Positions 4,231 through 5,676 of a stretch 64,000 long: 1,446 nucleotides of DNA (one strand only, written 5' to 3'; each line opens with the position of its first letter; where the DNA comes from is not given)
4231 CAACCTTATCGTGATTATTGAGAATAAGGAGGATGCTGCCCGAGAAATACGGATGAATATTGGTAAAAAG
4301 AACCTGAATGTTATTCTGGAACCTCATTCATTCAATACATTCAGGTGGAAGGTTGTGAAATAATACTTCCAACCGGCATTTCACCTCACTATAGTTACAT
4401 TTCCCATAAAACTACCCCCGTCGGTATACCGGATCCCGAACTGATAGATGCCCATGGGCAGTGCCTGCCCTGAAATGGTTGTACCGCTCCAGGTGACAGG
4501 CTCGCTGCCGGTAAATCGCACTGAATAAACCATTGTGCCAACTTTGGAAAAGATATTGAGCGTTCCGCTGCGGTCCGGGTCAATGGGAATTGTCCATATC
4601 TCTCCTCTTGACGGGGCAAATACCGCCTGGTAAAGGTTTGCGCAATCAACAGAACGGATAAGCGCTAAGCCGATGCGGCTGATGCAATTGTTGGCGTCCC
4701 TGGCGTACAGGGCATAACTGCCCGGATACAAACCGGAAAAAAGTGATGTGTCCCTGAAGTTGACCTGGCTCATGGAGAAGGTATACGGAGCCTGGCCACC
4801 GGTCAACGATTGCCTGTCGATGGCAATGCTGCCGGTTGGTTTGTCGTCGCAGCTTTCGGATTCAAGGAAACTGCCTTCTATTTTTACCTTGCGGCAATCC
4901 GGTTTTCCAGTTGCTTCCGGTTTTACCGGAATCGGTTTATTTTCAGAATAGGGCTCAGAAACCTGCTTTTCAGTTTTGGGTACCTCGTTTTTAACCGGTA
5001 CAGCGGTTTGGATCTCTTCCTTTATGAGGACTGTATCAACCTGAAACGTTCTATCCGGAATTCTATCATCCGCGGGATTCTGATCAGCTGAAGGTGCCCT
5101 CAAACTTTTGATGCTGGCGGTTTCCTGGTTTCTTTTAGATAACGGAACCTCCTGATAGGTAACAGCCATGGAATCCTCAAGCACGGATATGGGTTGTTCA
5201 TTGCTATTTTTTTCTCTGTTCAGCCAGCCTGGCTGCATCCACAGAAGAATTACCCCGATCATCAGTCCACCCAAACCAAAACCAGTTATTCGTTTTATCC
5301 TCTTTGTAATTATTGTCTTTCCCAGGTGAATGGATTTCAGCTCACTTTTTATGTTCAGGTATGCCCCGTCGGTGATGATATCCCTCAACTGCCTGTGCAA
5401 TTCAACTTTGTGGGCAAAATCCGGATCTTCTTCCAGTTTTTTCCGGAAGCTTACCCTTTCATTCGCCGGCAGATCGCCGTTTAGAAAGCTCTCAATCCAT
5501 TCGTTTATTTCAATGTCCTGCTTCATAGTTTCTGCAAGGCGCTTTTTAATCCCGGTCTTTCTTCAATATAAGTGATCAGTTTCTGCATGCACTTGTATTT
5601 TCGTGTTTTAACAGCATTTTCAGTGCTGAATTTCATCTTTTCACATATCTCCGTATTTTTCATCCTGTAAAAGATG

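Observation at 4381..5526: Anti-sigma-like inner-membrane protein carries the same SprB-repeat + T9SS type-B CTD module as a neighbouring secreted cargo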

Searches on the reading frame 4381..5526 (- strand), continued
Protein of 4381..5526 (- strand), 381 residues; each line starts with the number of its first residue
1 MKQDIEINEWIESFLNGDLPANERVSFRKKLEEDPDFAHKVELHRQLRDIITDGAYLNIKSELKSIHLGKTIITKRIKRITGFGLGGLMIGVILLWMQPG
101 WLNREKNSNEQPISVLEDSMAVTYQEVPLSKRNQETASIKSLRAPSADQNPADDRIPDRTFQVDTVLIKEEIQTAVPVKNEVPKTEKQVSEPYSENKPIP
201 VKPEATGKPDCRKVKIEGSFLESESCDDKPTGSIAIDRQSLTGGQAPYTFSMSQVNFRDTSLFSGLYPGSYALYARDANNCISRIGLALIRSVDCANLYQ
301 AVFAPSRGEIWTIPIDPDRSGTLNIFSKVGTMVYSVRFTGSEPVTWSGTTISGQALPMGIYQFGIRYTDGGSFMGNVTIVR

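Call 42: find_encoding_contigs(protein=P0021, flank=6000, max_places=1)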
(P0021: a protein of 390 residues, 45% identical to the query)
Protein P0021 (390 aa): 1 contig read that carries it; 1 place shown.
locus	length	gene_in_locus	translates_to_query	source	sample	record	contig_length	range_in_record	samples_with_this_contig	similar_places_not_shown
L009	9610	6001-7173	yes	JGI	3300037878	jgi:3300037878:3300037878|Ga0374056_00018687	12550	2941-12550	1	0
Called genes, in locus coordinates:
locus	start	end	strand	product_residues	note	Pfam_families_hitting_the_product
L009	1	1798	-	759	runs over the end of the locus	PF00933:Glyco_hydro_3, PF01915:Glyco_hydro_3_C, PF14310:Fn3-like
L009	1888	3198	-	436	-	-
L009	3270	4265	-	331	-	-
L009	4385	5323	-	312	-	PF11751:PorP_SprF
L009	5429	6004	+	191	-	-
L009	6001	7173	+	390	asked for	-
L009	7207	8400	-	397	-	PF00150:Cellulase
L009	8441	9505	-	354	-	PF01120:Alpha_L_fucos, PF00754:F5_F8_type_C, PF22633:F5_F8_type_C_2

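Call 67: find_related_loci(query=A1, collection=metagenome_contigs, flank=6000)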
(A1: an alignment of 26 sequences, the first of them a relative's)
Query A1 (381 aa) in metagenome_contigs; peptide patterns used: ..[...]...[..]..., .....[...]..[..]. (x = any residue, [..] = any of these).
62 stretches matched a pattern; 8 encode a relative of the query (tblastn E <= 1e-3); 8 distinct loci.
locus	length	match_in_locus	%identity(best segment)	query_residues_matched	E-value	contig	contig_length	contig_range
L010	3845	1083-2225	84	1-381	0e+0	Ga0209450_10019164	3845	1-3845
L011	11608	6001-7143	72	1-381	0e+0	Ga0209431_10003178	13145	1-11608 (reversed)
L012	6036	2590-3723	47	1-381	8e-105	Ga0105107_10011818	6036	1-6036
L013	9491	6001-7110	45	1-381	8e-101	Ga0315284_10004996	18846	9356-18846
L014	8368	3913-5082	46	1-381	8e-99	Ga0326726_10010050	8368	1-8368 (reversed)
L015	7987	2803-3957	40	1-381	3e-86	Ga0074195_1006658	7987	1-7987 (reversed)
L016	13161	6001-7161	41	1-381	3e-85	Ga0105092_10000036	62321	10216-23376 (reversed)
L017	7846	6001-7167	49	1-381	5e-108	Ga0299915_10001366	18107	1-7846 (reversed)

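Call 77: list_cluster_members(proteins=[P0006, P0014, P0019, P0027])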
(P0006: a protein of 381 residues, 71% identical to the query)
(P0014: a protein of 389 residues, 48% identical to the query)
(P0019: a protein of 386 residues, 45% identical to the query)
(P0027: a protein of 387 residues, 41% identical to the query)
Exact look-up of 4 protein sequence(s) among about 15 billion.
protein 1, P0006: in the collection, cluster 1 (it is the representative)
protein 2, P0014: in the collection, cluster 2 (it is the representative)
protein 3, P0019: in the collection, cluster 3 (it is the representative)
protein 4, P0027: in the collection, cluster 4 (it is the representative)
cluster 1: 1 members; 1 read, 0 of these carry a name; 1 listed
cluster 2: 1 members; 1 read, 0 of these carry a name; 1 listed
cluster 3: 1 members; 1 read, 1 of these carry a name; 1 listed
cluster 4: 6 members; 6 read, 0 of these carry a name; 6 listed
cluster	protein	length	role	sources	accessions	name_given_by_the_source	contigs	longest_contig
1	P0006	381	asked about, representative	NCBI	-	-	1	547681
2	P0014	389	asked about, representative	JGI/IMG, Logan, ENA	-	-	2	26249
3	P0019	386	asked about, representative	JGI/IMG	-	hypothetical protein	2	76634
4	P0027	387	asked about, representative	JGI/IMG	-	-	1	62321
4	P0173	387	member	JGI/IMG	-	-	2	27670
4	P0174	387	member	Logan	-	-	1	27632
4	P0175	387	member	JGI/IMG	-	-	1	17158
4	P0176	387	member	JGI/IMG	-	-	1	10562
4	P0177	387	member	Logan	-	-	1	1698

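Call 81: search_protein_families(library=ncbifam, alignment_id=A1, max_evalue=0.01)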
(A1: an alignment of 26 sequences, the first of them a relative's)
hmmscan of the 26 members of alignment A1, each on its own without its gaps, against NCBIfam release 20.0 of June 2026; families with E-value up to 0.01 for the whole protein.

A. member 1, P0001 (381 aa): 2 families
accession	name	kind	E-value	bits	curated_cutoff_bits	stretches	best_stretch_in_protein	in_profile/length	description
NF009453.0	PRK12813.1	equivalog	0.0011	18.6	264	1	328-373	133-179/223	flagellar basal body rod modification protein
TIGR04131.1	Bac_Flav_CTERM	domain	0.0045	17.1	35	1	310-381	17-85/85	T9SS type B sorting domain-containing protein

B. families by the number of members that match (of 26 scanned): 5 families
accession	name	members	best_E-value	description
TIGR04131.1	Bac_Flav_CTERM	22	9.9e-07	T9SS type B sorting domain-containing protein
NF009453.0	PRK12813.1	16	1.6e-05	flagellar basal body rod modification protein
NF005176.1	PRK06655.1-1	5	0.0016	flagellar hook assembly protein FlgD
NF052228.1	T9SS_PorZ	1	0.0009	type IX secretion system anionic LPS delivery protein PorZ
NF052375.1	antisigma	1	0.0053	anti-sigma factor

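Call 82: find_encoding_contigs(protein=P0165, flank=6000, max_places=1)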
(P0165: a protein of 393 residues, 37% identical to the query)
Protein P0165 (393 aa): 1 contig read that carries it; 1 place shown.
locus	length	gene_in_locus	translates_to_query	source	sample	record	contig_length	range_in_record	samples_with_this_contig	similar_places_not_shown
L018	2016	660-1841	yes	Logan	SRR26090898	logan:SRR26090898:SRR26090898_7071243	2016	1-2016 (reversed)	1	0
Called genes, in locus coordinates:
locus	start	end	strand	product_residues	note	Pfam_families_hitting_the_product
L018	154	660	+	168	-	PF04542:Sigma70_r2 (weak)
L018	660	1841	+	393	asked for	PF13585:CHU_C (weak)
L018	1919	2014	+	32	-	?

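Call 83: find_encoding_contigs(protein=P0141, flank=6000, max_places=1)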
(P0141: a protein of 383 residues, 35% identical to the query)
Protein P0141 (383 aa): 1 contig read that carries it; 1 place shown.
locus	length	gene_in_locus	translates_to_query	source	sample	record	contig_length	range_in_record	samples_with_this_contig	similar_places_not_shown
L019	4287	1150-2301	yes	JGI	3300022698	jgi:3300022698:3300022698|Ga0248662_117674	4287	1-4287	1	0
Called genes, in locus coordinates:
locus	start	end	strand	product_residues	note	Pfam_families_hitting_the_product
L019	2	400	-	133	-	?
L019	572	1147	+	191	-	PF04542:Sigma70_r2 (weak)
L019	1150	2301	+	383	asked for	PF13573:SprB (weak), PF13585:CHU_C (weak), PF13860:FlgD_ig (weak)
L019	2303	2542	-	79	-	-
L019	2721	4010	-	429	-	PF00919:UPF0004, PF04055:Radical_SAM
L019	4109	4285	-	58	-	?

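Call 84: find_encoding_contigs(protein=P0099, flank=6000, max_places=1)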
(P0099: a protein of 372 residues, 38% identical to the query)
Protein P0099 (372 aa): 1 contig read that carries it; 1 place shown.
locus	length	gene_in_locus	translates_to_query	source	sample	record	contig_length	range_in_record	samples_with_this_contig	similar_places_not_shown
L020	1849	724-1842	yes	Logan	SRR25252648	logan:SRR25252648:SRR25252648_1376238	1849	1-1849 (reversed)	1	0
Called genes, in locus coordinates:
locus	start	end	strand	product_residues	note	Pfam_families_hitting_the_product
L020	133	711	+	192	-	PF04542:Sigma70_r2 (weak)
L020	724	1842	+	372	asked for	-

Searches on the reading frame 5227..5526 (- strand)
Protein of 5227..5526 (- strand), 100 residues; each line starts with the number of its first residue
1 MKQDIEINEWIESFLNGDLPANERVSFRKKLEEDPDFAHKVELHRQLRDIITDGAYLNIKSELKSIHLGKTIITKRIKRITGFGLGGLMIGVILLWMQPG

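Call 30: search_solved_structures(query=A2, max_evalue=10, show_alignments=3)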
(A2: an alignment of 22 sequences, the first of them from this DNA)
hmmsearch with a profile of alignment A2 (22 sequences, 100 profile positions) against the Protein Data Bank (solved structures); distinct sequences matched with E-value up to 10: 9.
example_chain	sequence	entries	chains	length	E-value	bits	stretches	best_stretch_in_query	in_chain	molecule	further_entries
1z6o_M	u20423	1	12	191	1.4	12.4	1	11-59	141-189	Ferritin heavy chain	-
3oeo_A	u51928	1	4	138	1.5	12.3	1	19-75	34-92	Spheroplast protein Y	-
4u7c_A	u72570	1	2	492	2.7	11.4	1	1-52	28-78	DNA polymerase kappa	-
2oh2_A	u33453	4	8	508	2.9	11.3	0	1-52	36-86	DNA polymerase kappa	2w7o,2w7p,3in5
3pzp_A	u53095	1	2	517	3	11.3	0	1-52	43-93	DNA polymerase kappa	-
4u6p_A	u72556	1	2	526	3.1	11.2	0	1-52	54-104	DNA polymerase kappa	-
5t14_A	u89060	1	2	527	3.1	11.2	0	1-52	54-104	DNA polymerase kappa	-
5w2a_A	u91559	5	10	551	4.4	10.7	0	1-51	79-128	DNA polymerase kappa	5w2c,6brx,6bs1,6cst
5h79_D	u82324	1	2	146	8.5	9.8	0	16-40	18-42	Immunoglobulin G-binding protein A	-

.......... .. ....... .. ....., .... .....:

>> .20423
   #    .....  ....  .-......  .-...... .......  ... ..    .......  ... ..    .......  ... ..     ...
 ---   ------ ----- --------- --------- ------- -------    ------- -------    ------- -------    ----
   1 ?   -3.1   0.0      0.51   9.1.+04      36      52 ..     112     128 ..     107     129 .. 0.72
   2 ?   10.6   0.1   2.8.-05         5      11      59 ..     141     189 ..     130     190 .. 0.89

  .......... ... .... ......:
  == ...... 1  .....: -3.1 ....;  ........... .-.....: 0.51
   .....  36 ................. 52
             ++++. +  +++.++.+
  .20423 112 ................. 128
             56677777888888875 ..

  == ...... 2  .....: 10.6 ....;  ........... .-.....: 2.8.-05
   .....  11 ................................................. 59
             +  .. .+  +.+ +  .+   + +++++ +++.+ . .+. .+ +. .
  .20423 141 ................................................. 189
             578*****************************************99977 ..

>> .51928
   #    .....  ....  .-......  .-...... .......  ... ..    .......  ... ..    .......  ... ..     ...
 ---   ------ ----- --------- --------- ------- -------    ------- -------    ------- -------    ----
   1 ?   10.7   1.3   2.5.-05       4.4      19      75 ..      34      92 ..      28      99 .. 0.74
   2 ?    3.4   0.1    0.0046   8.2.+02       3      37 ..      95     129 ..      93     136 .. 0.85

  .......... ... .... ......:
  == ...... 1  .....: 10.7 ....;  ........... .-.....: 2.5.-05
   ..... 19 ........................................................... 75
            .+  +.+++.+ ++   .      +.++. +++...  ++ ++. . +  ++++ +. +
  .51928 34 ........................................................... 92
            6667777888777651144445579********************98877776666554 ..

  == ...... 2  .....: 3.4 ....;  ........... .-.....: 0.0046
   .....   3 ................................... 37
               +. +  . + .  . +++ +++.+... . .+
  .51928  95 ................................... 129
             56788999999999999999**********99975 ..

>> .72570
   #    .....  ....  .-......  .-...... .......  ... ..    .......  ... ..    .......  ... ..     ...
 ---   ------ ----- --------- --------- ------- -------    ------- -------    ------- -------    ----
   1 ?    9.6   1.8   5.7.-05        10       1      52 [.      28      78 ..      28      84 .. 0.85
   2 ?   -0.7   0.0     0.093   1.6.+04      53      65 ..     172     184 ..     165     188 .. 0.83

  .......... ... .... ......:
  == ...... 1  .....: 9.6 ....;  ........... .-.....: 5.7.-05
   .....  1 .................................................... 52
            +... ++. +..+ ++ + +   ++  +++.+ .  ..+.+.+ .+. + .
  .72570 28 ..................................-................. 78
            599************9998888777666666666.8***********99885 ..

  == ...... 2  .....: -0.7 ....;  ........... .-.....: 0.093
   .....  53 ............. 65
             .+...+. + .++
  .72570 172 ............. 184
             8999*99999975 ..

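Call 31: search_protein_families(library=pfam, alignment_id=A2, max_evalue=10)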
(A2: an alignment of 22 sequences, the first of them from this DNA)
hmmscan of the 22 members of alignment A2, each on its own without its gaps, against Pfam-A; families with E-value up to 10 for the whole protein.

A. member 1, seq(100 aa): 0 families

B. families by the number of members that match (of 22 scanned): 14 families
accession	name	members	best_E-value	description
PF13490.11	zf-HC2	4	0.00038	Putative zinc-finger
PF18953.6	SAP_new25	4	0.093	SAP domain-containing new25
PF02216.22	B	2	0.048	B domain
PF11916.13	Vac14_Fig4_bd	1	0.0016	Vacuolar protein 14 C-terminal Fig4p binding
PF13106.11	DUF3961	1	0.013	Domain of unknown function (DUF3961)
PF07742.17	BTG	1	0.022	BTG family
PF21173.2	DksA-like_N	1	0.044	DnaK suppressor protein-like, N-terminal domain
PF22790.2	YkoP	1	0.052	YkoP domain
PF06855.17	YozE_SAM_like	1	0.089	YozE SAM-like fold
PF14942.11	Muted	1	0.11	Organelle biogenesis, Muted-like protein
PF08188.16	Protamine_3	1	0.15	Spermatozal protamine family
PF25291.1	CGLA_C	1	0.15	Lambda-carrageenase C-terminal domain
PF21624.2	vRNAP_plug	1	0.2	Virion DNA-directed RNA polymerase, plug insertion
PF09813.14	Coa3_cc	1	0.25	Cytochrome c oxidase assembly factor 3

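Call 32: find_related_loci(query=A2, collection=genome_contigs, flank=7000)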
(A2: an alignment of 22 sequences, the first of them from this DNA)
Query A2 (100 aa) in genome_contigs; peptide patterns used: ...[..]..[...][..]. (x = any residue, [..] = any of these).
115 stretches matched a pattern; 2 encode a relative of the query (tblastn E <= 1e-3); 2 distinct loci.
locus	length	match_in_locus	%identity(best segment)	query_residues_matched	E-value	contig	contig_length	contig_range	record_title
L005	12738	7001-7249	83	1-83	2e-45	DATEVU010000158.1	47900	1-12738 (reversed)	MAG TPA_asm: Bacteroidales bacterium isolate SMAG_U8375 k141_3016711, whole genome shotgun sequence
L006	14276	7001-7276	53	1-92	1e-32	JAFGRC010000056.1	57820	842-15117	MAG: Bacteroidales bacterium isolate Zod_Metabat.810 k87_1701572, whole genome shotgun sequence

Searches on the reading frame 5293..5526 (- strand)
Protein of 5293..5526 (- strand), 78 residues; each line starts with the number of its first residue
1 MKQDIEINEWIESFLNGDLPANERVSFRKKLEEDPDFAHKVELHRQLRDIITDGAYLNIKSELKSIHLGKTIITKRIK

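Call 50: find_homologous_proteins(query=A5, max_evalue=0.001)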
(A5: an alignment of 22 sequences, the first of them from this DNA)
Query A5 (22 sequences): 138 candidates shared short words with the query, none scored E <= 0.001.

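Call 61: predict_structure(alignment_id=A5)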
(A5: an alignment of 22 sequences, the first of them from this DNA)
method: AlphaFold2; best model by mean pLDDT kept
length: 78 residues; sequences in the alignment: 22
mean_pLDDT: 92.7   pTM: 0.66
mean pLDDT of the five models: 92.7, 89.5, 87.9, 86.4, 85.7
residues with pLDDT >= 90: 68; 70-90: 9; 50-70: 1; < 50: 0
segments of 3 or more residues with pLDDT < 50: none
pLDDT, mean of each block of 10 residues (from residue 1): 90 95 94 96 95 93 94 84
secondary structure, 60 per line:
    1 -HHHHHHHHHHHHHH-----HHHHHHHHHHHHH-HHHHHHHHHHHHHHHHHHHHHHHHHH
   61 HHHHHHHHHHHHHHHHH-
elements in order: H2-15 H21-33 H35-77

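Call 65: fold_search(model_id=the predicted structure, library=pdb)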
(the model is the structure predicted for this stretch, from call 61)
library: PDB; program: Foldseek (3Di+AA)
matches with E <= 10: 27; with E <= 0.001: 0
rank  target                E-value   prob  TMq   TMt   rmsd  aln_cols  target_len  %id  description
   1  3hug_F                9.6e-01  0.60  0.48  0.64   2.1        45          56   20  Crystal structure of Mycobacterium tuberculosis anti-sigma factor RslA in complex with -35 promoter binding domain of  (released 2010-03-02)
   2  6vme_O                2.0e+00  0.12  0.29  0.35   8.3        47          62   21  Human ESCRT-I heterotetramer headpiece (released 2020-05-20)
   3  6vme_K                2.3e+00  0.12  0.30  0.35   8.3        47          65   21  Human ESCRT-I heterotetramer headpiece (released 2020-05-20)
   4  1or7_F                3.4e+00  0.20  0.44  0.52   2.0        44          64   18  Crystal Structure of Escherichia coli sigmaE with the Cytoplasmic Domain of its Anti-sigma RseA (released 2003-04-15)
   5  6vme_C                3.4e+00  0.08  0.29  0.33   8.2        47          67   21  Human ESCRT-I heterotetramer headpiece (released 2020-05-20)
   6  8z6g_E                4.0e+00  0.35  0.54  0.59   1.3        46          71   11  the AlgU-MucAcyto complex structure in Pseudomonas aeruginosa (released 2024-05-08)
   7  3hug_P                4.0e+00  0.21  0.49  0.61   2.3        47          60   19  Crystal structure of Mycobacterium tuberculosis anti-sigma factor RslA in complex with -35 promoter binding domain of  (released 2010-03-02)
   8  9l7p_E                4.3e+00  0.09  0.39  0.13   3.7        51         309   14  Cryo-EM structure of retron Ec78 system complex (released 2025-12-10)
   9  8z6g_A                5.1e+00  0.30  0.55  0.60   1.3        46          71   11  the AlgU-MucAcyto complex structure in Pseudomonas aeruginosa (released 2024-05-08)
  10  8z6g_C                5.1e+00  0.25  0.55  0.60   2.5        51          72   12  the AlgU-MucAcyto complex structure in Pseudomonas aeruginosa (released 2024-05-08)
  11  3hug_J                5.1e+00  0.16  0.49  0.58   2.5        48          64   19  Crystal structure of Mycobacterium tuberculosis anti-sigma factor RslA in complex with -35 promoter binding domain of  (released 2010-03-02)
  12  9kjx_A                5.5e+00  0.08  0.36  0.12   5.1        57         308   18  Cryo-EM structure of the Retron-Eco7 complex (state 1) (released 2025-11-12)
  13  6in7_A                5.9e+00  0.25  0.54  0.53   1.2        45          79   11  Crystal structure of AlgU in complex with MucA(cyto) (released 2019-07-24)
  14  1vp7_C                5.9e+00  0.06  0.29  0.31   8.9        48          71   19  Crystal structure of Exodeoxyribonuclease VII small subunit (NP_881400.1) from Bordetella pertussis at 2.40 A resoluti (released 2004-10-26)
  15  2cz0_A                6.9e+00  0.07  0.28  0.12   5.6        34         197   20  photo-activation state of Fe-type NHase in aerobic condition (released 2006-01-09)
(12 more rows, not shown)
